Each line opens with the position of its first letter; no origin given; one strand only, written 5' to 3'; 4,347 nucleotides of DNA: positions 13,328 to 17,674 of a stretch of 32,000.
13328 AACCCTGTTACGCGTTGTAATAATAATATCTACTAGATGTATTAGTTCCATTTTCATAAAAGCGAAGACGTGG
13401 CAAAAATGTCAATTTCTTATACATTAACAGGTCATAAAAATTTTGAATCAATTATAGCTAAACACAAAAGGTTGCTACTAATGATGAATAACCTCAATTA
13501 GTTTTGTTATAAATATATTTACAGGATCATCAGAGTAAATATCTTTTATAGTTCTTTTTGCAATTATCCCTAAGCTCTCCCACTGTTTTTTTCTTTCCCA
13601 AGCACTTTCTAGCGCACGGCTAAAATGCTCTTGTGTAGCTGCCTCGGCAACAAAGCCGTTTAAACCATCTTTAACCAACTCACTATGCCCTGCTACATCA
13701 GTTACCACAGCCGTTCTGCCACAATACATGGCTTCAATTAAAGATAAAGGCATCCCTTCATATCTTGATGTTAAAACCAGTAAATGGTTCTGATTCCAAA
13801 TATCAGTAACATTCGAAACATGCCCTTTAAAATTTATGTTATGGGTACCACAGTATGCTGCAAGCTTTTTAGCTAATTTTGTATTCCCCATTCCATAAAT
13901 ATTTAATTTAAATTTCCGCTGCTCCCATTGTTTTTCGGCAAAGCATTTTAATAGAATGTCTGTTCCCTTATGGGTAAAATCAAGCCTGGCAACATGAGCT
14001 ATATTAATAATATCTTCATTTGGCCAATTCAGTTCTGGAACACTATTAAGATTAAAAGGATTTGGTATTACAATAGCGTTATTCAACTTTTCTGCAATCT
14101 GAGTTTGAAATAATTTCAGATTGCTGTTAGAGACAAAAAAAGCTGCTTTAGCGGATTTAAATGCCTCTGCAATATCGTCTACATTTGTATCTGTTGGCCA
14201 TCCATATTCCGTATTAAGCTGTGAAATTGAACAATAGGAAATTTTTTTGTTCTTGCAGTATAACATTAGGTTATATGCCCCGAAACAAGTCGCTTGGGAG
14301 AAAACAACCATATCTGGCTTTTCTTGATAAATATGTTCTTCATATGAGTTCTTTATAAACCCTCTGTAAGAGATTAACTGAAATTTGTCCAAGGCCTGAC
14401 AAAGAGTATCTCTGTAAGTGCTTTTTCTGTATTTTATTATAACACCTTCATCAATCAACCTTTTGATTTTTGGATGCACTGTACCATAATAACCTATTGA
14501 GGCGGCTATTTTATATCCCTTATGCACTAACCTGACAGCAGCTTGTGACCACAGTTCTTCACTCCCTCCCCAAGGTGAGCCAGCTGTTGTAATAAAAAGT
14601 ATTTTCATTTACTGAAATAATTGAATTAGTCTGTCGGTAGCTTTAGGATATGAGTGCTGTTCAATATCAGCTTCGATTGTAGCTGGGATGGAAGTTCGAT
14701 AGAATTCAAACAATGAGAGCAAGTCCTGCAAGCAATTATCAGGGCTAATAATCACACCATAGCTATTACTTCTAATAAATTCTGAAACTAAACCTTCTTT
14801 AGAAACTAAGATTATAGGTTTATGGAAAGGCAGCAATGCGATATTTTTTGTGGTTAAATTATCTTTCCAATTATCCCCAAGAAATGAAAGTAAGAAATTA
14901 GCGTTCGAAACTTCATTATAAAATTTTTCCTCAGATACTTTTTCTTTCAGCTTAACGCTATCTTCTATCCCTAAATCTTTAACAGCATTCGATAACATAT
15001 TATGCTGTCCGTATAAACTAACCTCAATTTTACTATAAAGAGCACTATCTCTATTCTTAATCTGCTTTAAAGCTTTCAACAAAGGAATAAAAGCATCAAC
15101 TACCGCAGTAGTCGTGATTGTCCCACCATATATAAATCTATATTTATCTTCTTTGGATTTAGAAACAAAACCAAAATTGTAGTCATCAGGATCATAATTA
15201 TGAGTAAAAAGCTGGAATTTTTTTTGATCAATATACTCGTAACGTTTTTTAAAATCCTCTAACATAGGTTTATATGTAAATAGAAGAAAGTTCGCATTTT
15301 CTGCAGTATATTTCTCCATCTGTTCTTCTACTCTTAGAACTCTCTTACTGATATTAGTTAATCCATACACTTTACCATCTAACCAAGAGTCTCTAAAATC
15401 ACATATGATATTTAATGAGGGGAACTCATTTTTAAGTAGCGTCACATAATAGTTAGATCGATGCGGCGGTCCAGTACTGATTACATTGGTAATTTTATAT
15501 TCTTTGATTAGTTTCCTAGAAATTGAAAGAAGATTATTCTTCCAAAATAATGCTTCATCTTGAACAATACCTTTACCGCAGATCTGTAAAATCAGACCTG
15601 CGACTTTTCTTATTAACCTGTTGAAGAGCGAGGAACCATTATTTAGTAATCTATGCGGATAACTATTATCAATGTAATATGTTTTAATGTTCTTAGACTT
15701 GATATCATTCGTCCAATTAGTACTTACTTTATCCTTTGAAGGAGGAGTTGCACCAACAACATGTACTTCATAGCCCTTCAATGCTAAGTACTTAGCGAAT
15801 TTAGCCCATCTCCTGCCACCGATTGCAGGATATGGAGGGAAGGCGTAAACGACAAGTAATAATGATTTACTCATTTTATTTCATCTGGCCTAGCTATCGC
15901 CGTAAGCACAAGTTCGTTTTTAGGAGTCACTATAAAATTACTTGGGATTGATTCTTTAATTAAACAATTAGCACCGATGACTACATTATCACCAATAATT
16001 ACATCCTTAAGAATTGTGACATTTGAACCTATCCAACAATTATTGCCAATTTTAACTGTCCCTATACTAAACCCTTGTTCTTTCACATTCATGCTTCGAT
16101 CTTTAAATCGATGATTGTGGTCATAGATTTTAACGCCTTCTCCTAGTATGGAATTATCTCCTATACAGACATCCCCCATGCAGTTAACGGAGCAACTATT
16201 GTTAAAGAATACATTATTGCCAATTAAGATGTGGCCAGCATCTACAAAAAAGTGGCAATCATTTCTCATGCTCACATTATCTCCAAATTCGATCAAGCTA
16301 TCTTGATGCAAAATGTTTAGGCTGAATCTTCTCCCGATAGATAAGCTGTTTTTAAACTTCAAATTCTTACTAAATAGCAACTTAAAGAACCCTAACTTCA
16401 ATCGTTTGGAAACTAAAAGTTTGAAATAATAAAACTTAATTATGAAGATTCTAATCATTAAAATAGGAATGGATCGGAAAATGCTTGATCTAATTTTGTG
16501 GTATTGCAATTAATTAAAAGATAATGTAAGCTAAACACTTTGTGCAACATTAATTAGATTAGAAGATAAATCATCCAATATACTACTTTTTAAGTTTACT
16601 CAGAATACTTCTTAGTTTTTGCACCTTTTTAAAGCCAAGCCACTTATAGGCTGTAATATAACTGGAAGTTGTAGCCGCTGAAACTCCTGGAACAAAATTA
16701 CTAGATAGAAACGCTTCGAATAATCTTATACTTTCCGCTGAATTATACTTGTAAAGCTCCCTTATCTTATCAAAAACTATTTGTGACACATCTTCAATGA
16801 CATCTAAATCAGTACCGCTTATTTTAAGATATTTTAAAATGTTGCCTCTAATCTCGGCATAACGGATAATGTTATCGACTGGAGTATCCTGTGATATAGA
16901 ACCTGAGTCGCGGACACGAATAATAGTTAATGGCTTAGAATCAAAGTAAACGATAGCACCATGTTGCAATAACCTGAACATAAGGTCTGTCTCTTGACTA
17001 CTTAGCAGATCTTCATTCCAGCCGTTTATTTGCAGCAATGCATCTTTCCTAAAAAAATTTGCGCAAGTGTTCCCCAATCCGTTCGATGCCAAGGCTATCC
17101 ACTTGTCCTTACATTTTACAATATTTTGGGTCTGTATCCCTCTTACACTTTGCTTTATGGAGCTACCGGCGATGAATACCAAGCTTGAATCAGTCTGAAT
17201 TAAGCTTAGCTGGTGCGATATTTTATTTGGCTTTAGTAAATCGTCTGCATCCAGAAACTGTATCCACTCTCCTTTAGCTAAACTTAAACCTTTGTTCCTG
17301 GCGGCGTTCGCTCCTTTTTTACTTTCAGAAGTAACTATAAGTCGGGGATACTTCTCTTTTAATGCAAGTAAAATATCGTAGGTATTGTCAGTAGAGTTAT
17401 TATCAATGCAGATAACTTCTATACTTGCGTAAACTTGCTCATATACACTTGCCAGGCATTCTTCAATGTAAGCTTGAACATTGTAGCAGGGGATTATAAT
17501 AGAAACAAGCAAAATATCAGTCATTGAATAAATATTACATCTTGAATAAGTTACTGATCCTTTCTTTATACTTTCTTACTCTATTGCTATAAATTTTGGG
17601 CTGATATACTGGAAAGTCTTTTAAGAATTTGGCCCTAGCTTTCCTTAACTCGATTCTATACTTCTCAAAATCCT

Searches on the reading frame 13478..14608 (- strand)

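Call 25: search_protein_families(library=pfam, proteins=[window:13478-14608:-], max_evalue=0.001)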
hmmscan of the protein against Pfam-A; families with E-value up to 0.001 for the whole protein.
window:13478-14608:- (376 aa): 3 families
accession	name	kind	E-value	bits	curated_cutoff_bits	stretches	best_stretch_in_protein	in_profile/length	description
PF00534.26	Glycos_transf_1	-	5.3e-26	91.6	26.4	1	202-351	17-170/172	Glycosyl transferases group 1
PF13692.12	Glyco_trans_1_4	-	1.1e-25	91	27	1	203-336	4-139/142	Glycosyl transferases group 1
PF20706.3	GT4-conflict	-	2.4e-06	27.3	26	1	182-327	179-335/385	Family 4 Glycosyltransferase in conflict systems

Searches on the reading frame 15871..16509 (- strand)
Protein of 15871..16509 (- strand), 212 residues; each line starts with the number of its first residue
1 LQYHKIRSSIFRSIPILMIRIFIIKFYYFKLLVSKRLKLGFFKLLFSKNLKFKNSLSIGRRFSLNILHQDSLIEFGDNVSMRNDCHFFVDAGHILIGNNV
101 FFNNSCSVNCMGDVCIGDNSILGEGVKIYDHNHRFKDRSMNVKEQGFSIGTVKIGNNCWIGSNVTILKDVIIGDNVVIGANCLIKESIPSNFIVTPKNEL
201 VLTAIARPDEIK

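Call 25: search_protein_families(library=pfam, proteins=[window:15871-16509:-], max_evalue=0.001)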
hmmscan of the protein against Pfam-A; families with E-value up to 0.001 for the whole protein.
window:15871-16509:- (212 aa): 3 families
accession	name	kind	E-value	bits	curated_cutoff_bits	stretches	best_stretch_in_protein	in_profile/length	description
PF00132.30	Hexapep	-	1.3e-15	56.7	27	1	152-185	2-35/36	Bacterial transferase hexapeptide (six repeats)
PF14602.12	Hexapep_2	-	5.7e-07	29.6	27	1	152-184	2-32/34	Hexapeptide repeat of succinyl-transferase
PF25084.1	LbH_EIF2B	-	1e-06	29.1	54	1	147-190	34-76/105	EIF2B subunit epsilon LbH domain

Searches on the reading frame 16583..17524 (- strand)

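Call 25: search_protein_families(library=pfam, proteins=[window:16583-17524:-], max_evalue=0.001)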
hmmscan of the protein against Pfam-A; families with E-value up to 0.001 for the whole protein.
window:16583-17524:- (313 aa): 4 families
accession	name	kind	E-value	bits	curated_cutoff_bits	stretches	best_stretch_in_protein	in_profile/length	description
PF00535.33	Glycos_transf_2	-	1.6e-33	116.5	23.3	1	8-158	1-158/168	Glycosyl transferase family 2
PF13641.12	Glyco_tranf_2_3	-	3.4e-16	60.4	27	1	7-142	3-131/230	Glycosyltransferase like family 2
PF10111.15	Glyco_tranf_2_2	-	4e-14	53.2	27.3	1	8-113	1-117/276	Glycosyltransferase like family 2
PF13704.12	Glyco_tranf_2_4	-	1.7e-05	25.6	27.5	1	17-97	4-84/98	Glycosyl transferase family 2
